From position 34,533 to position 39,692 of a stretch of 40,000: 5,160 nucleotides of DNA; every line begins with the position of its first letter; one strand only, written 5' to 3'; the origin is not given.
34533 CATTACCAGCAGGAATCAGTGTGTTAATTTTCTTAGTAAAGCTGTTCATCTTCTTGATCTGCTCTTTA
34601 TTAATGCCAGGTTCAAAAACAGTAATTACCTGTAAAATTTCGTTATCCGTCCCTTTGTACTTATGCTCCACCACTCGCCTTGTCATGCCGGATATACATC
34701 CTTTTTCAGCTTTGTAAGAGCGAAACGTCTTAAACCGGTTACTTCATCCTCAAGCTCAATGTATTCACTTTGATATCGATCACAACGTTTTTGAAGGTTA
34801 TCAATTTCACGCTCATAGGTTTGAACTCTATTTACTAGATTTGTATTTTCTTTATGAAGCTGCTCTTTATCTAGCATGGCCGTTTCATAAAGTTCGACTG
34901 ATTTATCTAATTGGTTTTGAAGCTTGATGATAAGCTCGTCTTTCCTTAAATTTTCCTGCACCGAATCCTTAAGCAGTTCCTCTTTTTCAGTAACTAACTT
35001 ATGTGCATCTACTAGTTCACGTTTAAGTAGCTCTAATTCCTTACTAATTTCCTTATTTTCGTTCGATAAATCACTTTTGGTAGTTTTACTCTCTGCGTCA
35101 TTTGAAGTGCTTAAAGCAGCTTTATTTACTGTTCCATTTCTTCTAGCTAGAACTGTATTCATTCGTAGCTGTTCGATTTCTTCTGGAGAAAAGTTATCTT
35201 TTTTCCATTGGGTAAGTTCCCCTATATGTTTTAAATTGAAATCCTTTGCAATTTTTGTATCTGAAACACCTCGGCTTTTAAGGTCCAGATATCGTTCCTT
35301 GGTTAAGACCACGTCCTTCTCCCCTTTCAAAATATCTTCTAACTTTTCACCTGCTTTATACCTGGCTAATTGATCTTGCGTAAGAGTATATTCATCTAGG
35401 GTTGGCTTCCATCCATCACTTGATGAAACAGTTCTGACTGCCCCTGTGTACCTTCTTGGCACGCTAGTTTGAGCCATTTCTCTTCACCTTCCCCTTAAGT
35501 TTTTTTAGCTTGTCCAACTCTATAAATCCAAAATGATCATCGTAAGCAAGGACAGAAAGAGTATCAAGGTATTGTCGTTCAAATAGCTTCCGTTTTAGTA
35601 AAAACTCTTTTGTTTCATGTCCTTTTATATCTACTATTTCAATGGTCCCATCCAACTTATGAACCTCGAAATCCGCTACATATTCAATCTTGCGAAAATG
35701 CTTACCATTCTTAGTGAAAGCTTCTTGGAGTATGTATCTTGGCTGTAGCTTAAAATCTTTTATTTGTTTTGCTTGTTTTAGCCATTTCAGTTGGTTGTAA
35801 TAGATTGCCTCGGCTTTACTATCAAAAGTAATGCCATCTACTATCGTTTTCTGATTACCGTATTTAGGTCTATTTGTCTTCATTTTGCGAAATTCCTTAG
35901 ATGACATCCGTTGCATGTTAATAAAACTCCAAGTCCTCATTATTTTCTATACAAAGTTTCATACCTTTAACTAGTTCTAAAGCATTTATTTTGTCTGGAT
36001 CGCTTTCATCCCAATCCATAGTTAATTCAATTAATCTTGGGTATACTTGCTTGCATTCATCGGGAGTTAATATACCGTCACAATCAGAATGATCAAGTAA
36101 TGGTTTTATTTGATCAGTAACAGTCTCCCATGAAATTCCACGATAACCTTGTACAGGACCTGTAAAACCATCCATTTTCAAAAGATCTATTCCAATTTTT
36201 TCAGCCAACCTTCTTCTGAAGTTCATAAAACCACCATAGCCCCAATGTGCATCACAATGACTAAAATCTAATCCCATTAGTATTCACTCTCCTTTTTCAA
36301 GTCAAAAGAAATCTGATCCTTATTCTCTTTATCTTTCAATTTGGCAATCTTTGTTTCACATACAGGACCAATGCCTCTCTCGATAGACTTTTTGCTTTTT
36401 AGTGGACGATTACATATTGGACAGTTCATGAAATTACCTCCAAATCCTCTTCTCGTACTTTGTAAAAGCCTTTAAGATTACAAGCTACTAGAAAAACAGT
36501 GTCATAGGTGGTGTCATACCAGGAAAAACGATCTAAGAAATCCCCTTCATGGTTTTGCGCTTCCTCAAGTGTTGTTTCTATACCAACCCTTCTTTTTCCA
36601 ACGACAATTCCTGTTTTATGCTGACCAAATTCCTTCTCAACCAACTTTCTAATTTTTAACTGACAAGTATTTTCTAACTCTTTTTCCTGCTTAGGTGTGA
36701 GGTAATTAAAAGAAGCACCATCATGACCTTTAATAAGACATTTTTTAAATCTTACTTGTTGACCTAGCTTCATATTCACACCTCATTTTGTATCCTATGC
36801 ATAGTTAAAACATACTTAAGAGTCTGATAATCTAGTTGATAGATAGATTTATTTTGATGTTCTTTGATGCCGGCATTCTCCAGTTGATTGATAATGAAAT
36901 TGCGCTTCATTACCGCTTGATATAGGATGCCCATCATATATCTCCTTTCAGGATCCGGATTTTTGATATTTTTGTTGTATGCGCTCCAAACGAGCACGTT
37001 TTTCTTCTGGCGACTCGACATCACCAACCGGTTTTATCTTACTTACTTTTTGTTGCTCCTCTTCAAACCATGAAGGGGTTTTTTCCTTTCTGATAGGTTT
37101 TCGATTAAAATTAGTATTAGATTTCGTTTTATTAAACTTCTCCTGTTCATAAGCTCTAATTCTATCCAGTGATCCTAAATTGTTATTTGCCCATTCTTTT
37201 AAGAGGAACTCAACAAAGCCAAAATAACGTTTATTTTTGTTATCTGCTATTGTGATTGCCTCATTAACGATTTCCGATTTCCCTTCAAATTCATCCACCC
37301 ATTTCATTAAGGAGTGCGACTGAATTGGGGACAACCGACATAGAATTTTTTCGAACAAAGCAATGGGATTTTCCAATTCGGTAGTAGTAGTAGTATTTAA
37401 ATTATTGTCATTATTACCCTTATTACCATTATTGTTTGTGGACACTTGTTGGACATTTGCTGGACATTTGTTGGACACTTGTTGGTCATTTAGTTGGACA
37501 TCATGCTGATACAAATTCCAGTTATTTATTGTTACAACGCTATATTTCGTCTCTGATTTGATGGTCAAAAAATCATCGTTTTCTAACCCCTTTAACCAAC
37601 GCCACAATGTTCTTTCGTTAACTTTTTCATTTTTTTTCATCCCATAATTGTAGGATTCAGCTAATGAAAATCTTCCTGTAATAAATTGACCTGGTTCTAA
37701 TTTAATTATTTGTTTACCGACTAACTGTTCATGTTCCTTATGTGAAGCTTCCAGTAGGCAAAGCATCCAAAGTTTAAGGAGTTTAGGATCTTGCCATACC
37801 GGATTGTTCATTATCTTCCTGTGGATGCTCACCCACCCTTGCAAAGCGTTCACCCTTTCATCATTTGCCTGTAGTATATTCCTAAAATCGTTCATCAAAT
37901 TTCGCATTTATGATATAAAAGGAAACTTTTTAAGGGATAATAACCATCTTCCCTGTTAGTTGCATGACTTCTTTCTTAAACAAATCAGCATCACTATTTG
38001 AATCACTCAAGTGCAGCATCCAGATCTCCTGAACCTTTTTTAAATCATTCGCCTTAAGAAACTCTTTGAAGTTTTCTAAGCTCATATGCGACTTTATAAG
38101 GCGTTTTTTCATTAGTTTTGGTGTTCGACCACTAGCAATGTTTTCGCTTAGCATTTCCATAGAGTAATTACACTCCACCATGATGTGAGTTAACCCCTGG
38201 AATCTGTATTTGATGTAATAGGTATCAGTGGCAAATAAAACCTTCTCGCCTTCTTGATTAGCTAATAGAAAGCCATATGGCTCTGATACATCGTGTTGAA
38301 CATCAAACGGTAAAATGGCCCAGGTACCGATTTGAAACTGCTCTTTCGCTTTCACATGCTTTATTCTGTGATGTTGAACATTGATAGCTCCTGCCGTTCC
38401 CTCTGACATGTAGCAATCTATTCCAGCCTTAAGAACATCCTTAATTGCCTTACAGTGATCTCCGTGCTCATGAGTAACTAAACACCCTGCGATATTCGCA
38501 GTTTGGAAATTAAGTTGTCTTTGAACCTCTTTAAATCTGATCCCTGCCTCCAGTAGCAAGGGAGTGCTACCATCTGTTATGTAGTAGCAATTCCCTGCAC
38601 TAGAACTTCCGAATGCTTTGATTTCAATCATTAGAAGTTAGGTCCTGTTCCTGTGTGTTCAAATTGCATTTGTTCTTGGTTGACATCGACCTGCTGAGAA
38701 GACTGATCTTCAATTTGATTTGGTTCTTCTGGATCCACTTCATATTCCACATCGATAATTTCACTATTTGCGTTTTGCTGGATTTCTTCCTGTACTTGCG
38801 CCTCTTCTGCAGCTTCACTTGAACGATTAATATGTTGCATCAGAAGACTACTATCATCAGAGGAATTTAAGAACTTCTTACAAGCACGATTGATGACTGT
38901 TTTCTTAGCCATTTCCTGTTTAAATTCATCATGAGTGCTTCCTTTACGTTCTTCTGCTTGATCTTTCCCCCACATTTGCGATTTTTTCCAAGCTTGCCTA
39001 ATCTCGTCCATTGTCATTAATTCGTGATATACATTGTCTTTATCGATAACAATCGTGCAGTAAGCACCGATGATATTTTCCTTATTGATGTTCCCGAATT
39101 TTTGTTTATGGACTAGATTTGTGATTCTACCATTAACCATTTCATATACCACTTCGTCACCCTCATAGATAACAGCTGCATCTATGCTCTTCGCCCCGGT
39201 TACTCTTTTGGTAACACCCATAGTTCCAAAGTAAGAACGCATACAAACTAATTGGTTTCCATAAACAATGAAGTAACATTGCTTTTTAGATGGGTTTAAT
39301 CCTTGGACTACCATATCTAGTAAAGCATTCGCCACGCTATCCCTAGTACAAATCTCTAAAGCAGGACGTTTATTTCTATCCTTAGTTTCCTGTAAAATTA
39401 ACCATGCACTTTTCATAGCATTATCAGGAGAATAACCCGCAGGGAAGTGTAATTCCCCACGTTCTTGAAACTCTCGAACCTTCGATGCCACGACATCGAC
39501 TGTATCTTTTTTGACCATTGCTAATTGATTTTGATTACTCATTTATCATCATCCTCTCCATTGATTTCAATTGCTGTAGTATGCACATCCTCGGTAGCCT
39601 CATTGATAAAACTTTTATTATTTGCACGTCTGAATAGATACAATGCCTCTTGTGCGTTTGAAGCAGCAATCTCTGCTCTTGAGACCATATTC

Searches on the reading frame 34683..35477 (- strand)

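Call 50: search_protein_families(library=pfam, proteins=[window:34683-35477:-], max_evalue=0.01)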
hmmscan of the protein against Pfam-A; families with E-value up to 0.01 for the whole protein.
window:34683-35477:- (264 aa): 0 families

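Call 67: search_protein_families(library=phrogs, proteins=[window:34683-35477:-], max_evalue=0.001)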
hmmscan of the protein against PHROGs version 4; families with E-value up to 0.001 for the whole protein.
window:34683-35477:- (264 aa): 1 family
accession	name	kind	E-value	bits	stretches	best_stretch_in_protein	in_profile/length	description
phrog_27911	-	unknown function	8.3e-33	115.1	1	6-262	7-248/249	-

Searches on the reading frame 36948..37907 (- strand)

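Call 50: search_protein_families(library=pfam, proteins=[window:36948-37907:-], max_evalue=0.01)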
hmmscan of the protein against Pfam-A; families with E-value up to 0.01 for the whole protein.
window:36948-37907:- (319 aa): 1 family
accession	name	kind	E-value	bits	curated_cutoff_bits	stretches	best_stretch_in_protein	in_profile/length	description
PF07261.16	DnaB_2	-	4.4e-09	36.3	22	1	184-253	3-73/74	Replication initiation and membrane attachment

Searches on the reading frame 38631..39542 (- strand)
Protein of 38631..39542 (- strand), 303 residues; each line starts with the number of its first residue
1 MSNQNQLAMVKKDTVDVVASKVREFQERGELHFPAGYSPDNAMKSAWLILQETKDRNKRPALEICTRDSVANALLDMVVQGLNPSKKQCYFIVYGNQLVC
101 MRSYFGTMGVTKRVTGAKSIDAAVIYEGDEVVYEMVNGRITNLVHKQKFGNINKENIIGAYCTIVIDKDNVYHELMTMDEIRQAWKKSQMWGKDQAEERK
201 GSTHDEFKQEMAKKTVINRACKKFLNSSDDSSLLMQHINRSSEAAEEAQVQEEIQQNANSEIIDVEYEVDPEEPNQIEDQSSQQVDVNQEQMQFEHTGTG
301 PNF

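Call 50: search_protein_families(library=pfam, proteins=[window:38631-39542:-], max_evalue=0.01)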
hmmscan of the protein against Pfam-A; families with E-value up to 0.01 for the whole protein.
window:38631-39542:- (303 aa): 2 families
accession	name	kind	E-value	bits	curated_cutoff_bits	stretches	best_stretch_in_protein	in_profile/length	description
PF03837.19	RecT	-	1.5e-40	139.3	24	1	41-241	2-180/198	RecT family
PF23837.1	DUF7207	-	0.0092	16.4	27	0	195-238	18-62/120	Family of unknown function (DUF7207)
